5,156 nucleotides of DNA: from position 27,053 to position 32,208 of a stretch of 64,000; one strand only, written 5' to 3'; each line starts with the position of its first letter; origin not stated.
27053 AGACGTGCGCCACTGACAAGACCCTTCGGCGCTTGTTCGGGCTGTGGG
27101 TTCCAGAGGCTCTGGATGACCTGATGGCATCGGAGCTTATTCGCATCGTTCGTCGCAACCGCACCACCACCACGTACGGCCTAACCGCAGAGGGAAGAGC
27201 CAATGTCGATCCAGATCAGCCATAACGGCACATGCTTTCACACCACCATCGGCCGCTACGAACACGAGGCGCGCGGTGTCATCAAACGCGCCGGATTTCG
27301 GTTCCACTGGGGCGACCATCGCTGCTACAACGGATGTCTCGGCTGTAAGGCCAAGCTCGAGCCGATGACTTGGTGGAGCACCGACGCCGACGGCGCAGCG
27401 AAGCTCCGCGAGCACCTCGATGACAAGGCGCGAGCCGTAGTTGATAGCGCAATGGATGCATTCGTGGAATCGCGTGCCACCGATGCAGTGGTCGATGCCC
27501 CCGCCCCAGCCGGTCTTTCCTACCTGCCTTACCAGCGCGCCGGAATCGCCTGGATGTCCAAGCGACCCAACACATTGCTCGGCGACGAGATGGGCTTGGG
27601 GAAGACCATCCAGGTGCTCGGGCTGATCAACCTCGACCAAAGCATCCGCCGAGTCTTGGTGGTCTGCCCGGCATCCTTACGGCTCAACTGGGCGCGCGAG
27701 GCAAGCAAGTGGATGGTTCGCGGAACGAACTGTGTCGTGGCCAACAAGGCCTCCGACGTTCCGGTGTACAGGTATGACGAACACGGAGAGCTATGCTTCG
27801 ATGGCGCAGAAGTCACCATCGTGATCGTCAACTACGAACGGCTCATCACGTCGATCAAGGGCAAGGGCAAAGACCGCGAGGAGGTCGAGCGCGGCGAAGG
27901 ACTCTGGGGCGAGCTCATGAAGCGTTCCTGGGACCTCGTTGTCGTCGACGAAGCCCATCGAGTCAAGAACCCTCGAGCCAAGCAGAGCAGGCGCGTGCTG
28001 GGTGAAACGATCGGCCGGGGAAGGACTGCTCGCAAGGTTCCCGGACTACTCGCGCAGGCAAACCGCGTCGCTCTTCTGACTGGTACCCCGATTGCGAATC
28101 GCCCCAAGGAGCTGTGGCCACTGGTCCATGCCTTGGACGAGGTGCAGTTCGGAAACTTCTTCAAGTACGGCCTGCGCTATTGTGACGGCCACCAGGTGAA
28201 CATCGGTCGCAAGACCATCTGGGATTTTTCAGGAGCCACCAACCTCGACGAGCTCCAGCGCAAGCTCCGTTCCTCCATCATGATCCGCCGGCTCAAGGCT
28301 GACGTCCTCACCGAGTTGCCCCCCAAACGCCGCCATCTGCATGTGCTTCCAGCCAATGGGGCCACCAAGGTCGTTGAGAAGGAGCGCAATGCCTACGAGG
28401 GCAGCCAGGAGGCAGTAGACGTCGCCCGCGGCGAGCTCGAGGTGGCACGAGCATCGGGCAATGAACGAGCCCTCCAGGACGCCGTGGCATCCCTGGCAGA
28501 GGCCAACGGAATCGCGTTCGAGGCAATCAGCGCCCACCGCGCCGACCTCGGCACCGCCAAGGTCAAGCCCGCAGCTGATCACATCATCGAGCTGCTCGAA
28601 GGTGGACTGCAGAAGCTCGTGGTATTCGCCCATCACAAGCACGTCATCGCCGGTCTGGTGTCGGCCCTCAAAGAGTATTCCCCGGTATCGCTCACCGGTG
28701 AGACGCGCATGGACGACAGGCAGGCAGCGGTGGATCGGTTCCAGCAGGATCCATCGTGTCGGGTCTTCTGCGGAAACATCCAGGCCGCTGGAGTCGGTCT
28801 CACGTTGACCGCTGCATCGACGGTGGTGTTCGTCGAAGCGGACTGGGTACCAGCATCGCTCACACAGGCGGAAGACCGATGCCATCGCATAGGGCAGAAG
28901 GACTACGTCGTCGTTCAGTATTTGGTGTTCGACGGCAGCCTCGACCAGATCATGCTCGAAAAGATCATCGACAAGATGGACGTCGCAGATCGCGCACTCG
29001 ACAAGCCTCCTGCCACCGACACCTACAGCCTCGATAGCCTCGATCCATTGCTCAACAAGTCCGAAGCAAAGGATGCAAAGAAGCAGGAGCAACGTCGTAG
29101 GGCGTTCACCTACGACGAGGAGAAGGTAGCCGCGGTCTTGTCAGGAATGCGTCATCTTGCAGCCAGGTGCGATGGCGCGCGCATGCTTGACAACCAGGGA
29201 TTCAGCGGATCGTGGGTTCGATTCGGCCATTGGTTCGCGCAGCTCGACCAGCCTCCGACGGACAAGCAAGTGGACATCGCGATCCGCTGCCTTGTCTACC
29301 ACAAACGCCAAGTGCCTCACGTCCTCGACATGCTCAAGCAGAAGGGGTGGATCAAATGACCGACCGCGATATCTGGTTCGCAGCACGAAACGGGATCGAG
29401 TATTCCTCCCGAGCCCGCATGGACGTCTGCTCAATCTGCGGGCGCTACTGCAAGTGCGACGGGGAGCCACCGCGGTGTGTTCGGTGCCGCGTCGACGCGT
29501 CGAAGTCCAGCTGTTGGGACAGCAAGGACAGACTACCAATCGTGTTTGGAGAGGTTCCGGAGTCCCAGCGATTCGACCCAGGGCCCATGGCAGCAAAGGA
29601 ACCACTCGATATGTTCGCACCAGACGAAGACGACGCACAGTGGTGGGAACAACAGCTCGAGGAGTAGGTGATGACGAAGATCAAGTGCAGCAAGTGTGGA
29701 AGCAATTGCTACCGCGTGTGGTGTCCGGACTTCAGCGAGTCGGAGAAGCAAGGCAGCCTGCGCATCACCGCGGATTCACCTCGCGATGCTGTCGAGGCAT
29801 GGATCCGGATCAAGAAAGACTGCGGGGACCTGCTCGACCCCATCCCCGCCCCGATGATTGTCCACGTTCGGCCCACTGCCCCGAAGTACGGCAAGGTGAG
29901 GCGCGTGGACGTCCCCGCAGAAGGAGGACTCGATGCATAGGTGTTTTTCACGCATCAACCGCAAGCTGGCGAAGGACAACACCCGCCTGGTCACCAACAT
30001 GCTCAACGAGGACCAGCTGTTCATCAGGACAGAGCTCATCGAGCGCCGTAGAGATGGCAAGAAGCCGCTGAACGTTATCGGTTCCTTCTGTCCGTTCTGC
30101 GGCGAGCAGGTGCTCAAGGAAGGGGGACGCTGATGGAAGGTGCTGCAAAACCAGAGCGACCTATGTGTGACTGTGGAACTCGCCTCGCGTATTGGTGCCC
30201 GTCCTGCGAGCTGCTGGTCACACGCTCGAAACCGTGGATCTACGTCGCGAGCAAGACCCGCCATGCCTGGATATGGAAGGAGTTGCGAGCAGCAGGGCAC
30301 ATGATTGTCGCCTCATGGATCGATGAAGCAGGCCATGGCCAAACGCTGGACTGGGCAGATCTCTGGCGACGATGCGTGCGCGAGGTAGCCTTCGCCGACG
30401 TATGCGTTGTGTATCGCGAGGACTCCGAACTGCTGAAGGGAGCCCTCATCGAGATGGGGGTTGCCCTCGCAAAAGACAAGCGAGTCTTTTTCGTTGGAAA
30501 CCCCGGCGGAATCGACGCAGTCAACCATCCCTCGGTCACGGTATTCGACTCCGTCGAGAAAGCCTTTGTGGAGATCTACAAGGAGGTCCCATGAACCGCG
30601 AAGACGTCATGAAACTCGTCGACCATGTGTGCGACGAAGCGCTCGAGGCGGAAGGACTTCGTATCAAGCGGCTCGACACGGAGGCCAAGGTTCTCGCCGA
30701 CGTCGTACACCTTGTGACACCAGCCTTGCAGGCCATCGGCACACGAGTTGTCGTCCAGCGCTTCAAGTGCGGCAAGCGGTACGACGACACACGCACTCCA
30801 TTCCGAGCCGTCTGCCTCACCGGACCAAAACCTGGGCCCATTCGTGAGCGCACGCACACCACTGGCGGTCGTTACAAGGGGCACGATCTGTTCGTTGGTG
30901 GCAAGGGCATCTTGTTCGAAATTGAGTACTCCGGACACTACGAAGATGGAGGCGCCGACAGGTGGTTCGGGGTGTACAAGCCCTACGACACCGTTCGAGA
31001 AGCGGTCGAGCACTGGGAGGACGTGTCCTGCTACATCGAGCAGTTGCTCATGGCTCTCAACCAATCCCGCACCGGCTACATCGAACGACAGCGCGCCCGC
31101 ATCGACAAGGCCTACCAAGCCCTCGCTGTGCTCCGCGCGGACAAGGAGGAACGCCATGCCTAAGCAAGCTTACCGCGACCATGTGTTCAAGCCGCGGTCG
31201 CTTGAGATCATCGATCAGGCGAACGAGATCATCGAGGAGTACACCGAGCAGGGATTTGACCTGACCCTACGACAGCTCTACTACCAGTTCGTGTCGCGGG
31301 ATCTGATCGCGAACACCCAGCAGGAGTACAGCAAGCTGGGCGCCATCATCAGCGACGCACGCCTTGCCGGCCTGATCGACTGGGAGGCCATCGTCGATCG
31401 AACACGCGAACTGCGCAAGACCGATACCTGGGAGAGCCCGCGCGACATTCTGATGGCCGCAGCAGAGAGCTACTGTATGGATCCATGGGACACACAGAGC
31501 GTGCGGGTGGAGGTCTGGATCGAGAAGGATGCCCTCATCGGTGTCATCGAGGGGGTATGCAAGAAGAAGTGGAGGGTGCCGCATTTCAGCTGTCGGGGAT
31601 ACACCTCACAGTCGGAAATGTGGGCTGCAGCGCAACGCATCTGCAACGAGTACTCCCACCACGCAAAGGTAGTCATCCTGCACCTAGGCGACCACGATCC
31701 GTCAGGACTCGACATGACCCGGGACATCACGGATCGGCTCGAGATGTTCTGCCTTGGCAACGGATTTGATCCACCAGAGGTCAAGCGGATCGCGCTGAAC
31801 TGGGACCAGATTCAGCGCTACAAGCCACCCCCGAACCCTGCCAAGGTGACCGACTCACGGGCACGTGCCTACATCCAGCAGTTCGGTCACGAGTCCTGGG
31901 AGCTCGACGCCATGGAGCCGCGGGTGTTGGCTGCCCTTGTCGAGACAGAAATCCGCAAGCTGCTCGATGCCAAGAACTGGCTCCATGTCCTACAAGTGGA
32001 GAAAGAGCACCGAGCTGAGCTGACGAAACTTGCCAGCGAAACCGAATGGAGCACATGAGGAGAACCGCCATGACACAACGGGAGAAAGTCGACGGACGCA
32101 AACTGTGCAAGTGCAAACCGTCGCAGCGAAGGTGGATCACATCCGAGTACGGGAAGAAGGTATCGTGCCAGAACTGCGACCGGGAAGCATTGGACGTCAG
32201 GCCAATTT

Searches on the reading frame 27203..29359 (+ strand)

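Call 15: search_protein_families(library=phrogs, proteins=[window:27203-29359:+], max_evalue=0.001)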
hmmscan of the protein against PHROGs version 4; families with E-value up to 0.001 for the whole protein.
window:27203-29359:+ (718 aa): 8 families
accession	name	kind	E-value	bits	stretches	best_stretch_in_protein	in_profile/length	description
phrog_62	-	DNA, RNA and nucleotide metabolism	5.9e-108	363.2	1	70-613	675-1148/1881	DNA helicase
phrog_29996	-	unknown function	1.3e-24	87.3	2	237-599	832-1164/1189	-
phrog_23807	-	unknown function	1.6e-18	66.9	1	76-381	100-367/1053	-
phrog_1685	-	unknown function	3.3e-11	42.1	1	511-594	1461-1544/2278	-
phrog_11801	-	other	7.7e-10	37.6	1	107-178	867-941/2269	DNA methyltransferase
phrog_26785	-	unknown function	2.3e-07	30.2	0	109-164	252-312/1087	-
phrog_21391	-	DNA, RNA and nucleotide metabolism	5.6e-06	24.7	1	471-562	1361-1453/2021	DNA helicase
phrog_16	-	DNA, RNA and nucleotide metabolism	1.3e-05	24.6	1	108-307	274-427/986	DNA helicase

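Call 16: search_protein_families(library=pfam, proteins=[window:27203-29359:+], max_evalue=0.01)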
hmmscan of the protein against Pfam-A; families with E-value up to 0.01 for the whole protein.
window:27203-29359:+ (718 aa): 5 families
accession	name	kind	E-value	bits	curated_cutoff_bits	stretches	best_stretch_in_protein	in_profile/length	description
PF00176.29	SNF2-rel_dom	-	4.9e-33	114.9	24.9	1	110-385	1-242/290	SNF2-related domain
PF00271.37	Helicase_C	-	6.3e-14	52.6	23.5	1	461-564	6-110/110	Helicase conserved C-terminal domain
PF00270.35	DEAD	-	3.2e-06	27.4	26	1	109-299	2-162/167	DEAD/DEAH box helicase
PF04851.21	ResIII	-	3.8e-05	24.1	22.5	1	119-257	21-140/164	Type III restriction enzyme, res subunit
PF13872.12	AAA_34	-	0.00015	21.2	27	1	119-262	58-195/306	P-loop containing NTP hydrolase pore-1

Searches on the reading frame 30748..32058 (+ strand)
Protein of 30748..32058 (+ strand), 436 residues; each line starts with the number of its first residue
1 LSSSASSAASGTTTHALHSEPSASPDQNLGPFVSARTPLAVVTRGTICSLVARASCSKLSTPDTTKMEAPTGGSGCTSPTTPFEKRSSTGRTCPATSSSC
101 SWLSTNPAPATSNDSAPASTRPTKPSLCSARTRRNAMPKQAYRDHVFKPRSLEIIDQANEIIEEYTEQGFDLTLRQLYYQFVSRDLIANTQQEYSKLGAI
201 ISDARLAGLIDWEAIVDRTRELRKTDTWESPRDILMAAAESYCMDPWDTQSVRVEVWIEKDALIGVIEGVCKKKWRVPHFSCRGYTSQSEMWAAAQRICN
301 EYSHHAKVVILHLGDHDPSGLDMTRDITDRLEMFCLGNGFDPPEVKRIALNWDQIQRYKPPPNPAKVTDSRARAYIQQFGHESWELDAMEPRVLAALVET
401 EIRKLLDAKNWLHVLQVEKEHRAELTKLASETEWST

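Call 15: search_protein_families(library=phrogs, proteins=[window:30748-32058:+], max_evalue=0.001)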
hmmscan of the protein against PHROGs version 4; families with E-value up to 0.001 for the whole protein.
window:30748-32058:+ (436 aa): 1 family
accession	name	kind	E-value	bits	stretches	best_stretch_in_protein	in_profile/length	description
phrog_6247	-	DNA, RNA and nucleotide metabolism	1.3e-112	376.9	1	139-434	3-294/303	DNA topoisomerase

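Call 16: search_protein_families(library=pfam, proteins=[window:30748-32058:+], max_evalue=0.01)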
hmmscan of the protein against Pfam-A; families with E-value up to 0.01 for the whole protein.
window:30748-32058:+ (436 aa): 0 families
